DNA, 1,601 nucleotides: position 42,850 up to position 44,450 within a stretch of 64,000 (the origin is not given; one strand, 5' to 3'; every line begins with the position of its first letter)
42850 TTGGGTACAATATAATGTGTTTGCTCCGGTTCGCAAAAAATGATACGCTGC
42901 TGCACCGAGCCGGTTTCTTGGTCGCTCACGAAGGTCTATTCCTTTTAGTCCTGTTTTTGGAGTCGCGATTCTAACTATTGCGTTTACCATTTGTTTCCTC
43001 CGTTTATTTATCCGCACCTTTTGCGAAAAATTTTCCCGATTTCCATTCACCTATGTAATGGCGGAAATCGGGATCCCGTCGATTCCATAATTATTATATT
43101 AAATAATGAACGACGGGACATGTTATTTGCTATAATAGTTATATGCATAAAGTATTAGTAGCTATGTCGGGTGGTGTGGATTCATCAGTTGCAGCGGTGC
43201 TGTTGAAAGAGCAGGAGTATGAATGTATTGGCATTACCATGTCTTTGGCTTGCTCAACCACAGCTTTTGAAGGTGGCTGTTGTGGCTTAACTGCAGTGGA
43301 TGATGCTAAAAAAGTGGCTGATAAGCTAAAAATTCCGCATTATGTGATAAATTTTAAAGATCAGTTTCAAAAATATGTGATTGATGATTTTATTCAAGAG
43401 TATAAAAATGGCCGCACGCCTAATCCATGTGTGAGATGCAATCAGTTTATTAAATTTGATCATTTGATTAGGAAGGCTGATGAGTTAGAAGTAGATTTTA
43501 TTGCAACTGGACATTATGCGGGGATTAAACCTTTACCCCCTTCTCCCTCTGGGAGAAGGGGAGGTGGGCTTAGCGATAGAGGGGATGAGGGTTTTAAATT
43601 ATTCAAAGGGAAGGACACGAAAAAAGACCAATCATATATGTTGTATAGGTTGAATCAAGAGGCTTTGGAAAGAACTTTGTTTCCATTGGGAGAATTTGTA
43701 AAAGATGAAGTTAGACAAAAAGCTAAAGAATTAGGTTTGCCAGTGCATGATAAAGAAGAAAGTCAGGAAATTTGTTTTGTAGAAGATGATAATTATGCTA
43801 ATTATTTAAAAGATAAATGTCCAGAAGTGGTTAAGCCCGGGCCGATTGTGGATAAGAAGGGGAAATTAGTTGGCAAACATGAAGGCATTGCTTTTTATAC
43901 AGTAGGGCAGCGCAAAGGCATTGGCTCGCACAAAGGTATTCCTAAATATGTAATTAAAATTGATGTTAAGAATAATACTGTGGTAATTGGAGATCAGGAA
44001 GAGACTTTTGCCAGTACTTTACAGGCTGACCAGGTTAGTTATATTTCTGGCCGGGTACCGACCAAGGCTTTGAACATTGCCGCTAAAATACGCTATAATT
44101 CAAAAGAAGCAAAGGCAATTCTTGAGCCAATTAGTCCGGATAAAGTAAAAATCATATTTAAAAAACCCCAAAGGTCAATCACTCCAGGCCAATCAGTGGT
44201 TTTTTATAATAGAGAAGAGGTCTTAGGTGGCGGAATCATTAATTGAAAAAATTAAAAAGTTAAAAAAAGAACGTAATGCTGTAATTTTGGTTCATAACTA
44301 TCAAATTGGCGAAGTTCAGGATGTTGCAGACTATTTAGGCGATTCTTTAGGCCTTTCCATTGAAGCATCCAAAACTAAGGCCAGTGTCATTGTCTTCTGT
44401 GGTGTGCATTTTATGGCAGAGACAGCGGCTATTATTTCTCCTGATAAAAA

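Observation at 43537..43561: Perfect GC-rich palindrome inserted in-frame inside mnmA, adding a Pro/Gly/Arg-rich loop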

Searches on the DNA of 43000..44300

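Call 45: search_rna_families(source=window, start=43000, end=44300, threshold=evalue, max_evalue=10)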
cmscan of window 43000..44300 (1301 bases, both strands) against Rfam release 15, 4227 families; matches with E-value up to 10: 4.
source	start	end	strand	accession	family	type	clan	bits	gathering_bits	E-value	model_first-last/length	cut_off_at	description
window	43012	43128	-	RF00041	Entero_OriR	Cis-reg;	-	21.8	80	0.1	1-121/121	no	Enteroviral 3' UTR element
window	44204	44297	-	RF01212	sn2524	Gene; snRNA; snoRNA; CD-box;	-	19.6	44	4.5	1-109/109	no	Small nucleolar RNA sn2524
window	43531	43562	+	RF03565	mir-1282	Gene; miRNA;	-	15.8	107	8.6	1-101/101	no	mir-1282 microRNA precursor family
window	43522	43561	+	RF02456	Diantho_3_UTR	Cis-reg;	-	13.2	100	1.9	162-201/205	no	Dianthovirus RNA2 3'UTR stem loops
